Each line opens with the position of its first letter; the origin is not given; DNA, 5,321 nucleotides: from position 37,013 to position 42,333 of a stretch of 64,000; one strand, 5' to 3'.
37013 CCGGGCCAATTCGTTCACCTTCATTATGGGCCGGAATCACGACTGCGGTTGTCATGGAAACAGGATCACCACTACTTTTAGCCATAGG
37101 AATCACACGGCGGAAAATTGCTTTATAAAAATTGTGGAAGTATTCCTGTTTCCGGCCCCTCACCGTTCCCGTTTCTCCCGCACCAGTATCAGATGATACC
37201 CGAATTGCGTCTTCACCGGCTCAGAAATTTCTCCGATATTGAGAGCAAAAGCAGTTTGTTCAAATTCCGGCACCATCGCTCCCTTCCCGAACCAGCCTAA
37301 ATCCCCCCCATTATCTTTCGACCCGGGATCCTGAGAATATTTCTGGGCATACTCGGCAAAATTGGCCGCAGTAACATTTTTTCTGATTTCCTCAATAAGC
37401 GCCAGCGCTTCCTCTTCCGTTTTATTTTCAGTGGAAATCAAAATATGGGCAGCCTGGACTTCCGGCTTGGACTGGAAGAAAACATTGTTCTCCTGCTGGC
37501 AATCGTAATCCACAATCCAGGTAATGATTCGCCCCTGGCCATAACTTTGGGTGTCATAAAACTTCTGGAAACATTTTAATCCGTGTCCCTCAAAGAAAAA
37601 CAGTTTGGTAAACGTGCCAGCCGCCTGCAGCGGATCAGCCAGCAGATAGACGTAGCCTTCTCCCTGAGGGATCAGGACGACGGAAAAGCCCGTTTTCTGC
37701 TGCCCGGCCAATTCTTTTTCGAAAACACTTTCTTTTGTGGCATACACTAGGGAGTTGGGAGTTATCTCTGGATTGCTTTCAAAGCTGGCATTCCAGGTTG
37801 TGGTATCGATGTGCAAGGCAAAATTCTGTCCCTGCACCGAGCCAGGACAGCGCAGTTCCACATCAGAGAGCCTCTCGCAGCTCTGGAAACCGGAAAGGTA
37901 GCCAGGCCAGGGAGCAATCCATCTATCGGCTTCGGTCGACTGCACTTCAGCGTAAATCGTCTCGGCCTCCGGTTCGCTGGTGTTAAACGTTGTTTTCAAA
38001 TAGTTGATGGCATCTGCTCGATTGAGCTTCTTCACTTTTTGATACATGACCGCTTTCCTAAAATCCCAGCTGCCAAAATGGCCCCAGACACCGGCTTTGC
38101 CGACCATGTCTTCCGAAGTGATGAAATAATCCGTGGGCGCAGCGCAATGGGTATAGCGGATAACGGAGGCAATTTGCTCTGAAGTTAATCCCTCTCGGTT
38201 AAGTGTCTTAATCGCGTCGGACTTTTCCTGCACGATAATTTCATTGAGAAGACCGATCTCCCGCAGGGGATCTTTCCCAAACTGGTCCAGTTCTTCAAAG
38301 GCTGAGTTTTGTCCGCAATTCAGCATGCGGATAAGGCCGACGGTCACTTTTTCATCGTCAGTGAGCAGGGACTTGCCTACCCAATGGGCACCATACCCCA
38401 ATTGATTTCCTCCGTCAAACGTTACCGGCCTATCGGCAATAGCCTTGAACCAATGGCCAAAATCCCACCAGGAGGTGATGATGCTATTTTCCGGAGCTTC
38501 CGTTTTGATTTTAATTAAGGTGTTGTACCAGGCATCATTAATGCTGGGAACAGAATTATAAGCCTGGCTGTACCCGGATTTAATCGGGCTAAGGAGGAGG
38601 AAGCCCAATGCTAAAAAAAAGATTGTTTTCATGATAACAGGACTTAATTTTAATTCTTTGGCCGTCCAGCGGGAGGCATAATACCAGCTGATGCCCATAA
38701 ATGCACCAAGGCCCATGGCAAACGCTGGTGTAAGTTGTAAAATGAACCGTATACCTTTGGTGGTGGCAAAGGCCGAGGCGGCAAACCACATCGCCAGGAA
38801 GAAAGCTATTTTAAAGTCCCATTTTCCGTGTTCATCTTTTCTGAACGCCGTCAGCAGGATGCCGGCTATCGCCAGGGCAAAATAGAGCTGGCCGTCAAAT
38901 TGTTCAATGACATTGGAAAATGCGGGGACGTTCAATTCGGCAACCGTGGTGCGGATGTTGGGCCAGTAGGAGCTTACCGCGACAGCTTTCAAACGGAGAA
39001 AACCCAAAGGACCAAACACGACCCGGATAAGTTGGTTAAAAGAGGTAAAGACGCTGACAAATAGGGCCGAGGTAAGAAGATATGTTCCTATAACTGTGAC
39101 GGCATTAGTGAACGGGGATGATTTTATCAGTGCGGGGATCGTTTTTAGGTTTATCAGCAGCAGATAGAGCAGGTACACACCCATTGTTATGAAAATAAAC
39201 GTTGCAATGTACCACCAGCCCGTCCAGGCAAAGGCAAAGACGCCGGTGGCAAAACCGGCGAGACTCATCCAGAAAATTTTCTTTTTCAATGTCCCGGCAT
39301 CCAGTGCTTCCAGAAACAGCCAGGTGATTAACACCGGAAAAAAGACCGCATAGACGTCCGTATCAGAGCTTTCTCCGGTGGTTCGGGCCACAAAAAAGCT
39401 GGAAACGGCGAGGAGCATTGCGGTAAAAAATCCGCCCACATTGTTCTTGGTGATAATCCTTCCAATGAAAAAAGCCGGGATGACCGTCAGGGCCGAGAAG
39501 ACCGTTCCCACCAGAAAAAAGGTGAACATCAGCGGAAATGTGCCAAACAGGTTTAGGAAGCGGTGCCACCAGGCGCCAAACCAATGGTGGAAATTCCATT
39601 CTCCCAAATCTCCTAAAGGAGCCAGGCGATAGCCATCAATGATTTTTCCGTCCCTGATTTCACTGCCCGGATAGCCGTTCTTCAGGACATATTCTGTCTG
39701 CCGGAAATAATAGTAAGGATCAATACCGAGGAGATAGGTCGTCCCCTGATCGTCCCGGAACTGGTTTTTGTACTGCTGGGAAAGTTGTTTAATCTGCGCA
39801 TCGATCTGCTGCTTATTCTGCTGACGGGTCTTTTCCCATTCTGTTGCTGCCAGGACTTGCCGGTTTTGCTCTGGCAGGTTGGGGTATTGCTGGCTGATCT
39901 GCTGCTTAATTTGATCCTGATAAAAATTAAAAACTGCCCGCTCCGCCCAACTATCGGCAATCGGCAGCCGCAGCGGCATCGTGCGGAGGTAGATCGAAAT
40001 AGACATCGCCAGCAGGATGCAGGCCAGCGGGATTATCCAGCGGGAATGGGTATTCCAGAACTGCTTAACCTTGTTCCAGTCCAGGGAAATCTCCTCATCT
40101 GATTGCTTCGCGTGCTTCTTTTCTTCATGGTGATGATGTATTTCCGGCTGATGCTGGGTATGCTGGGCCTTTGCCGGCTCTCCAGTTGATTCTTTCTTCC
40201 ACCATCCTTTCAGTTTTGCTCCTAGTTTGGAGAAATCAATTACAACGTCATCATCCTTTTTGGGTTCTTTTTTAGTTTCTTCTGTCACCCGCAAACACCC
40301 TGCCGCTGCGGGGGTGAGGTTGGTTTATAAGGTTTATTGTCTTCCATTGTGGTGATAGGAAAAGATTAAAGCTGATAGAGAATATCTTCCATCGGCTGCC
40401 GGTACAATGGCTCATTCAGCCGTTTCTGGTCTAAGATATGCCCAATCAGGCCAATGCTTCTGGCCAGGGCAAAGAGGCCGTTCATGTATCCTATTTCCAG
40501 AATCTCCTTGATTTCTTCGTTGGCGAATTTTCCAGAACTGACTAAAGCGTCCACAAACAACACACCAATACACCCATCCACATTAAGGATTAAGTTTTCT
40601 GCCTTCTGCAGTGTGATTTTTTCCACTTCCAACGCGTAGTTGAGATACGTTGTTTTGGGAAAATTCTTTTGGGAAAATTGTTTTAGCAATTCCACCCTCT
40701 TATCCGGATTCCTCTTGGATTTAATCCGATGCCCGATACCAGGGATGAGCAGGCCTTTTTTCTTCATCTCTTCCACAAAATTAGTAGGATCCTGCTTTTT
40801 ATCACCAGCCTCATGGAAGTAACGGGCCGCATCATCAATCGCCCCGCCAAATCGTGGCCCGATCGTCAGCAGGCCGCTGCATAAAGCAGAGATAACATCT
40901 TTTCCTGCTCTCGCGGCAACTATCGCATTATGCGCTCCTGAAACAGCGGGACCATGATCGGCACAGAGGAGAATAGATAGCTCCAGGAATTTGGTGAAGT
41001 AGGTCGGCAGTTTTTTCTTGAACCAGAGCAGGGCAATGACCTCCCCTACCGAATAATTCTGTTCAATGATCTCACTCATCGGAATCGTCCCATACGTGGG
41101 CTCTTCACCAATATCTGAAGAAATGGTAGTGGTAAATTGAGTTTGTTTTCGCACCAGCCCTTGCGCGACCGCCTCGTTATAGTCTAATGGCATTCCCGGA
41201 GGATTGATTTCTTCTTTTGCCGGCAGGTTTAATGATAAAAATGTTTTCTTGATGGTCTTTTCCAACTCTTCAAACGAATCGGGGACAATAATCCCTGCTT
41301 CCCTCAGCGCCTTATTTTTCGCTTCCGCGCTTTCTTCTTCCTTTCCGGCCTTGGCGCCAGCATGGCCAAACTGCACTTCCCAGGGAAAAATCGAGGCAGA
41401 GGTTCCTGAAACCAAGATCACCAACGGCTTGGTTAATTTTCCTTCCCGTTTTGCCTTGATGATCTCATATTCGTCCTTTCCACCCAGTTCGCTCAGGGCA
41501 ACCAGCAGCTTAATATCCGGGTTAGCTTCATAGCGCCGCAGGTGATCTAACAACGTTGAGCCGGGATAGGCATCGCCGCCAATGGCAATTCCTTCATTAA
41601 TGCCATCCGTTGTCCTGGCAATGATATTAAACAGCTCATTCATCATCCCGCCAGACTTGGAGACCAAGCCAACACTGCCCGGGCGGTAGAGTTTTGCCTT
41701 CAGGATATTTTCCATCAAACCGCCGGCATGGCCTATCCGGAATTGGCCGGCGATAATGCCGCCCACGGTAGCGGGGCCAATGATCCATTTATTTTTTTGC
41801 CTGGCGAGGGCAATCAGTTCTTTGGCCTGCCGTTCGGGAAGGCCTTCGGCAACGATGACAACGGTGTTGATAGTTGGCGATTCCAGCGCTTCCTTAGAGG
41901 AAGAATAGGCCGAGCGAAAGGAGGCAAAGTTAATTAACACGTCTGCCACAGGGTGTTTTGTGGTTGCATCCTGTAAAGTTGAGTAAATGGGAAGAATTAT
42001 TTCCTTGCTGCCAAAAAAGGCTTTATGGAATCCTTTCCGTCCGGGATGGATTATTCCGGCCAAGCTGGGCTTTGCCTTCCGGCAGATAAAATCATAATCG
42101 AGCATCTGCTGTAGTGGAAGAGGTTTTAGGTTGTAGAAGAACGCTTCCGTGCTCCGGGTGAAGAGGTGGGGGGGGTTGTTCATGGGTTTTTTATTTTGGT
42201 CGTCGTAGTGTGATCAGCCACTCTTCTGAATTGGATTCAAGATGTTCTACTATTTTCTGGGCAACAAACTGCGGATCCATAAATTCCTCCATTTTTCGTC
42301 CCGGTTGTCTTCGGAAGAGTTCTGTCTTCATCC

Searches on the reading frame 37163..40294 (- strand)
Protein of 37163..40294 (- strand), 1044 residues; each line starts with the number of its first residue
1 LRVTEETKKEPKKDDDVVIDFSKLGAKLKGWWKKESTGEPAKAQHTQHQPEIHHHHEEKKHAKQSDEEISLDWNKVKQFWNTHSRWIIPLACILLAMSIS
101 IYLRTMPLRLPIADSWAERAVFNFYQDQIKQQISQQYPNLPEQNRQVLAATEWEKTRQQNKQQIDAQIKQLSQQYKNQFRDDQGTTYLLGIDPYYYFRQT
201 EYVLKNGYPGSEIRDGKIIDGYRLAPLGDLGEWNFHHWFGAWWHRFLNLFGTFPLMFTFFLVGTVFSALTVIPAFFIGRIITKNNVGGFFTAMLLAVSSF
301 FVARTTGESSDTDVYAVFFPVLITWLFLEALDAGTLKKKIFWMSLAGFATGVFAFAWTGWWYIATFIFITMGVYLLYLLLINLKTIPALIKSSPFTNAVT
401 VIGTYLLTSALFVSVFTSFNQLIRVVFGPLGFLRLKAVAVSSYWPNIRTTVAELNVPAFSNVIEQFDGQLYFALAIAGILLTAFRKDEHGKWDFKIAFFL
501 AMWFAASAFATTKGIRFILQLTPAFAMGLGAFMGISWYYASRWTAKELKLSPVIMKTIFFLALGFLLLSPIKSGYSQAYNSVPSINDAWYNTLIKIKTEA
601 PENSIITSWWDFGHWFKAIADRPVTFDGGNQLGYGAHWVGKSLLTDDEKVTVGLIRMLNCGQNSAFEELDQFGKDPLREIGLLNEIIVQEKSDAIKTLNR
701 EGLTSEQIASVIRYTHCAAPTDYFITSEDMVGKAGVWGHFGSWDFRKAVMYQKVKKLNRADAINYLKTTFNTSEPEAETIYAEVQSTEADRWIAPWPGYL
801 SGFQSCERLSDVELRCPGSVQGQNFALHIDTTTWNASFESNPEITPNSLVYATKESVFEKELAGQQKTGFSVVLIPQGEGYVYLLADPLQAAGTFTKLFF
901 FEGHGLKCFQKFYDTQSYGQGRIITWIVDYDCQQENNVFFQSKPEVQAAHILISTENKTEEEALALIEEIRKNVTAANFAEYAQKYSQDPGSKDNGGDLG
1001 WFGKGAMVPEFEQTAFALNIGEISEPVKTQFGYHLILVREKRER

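Call 48: search_protein_families(library=pfam, proteins=[window:37163-40294:-], max_evalue=0.01)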
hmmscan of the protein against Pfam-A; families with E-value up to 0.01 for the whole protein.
window:37163-40294:- (1044 aa): 5 families
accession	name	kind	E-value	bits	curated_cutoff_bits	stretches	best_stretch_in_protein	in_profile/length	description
PF02516.20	STT3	-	3.6e-42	145.7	24.5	1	171-544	12-379/405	Oligosaccharyl transferase STT3, N-terminal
PF13616.12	Rotamase_3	-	1.9e-30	106.2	22.5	1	943-1041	13-115/116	PPIC-type PPIASE domain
PF00639.27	Rotamase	-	3.4e-27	95.7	21.7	1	950-1039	1-96/97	PPIC-type PPIASE domain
PF13145.12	Rotamase_2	-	9.4e-08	33.3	27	1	944-1042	20-109/121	PPIC-type PPIASE domain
PF21436.2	STT3-PglB_core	-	2.8e-05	25.1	23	1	604-669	3-67/131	STT3/PglB/AglB core domain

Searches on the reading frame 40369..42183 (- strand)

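Call 48: search_protein_families(library=pfam, proteins=[window:40369-42183:-], max_evalue=0.01)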
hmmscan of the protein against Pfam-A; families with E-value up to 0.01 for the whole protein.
window:40369-42183:- (605 aa): 3 families
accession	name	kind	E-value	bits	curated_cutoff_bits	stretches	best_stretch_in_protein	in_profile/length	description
PF00285.26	Citrate_synt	-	1.5e-25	90.4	27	1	375-595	145-355/357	Citrate synthase, C-terminal domain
PF00549.24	Ligase_CoA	-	2.8e-13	50.5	24.5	1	174-298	1-127/128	CoA-ligase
PF13607.11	Succ_CoA_lig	-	1.3e-08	35.1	27.4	1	168-310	1-134/138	Succinyl-CoA ligase like flavodoxin domain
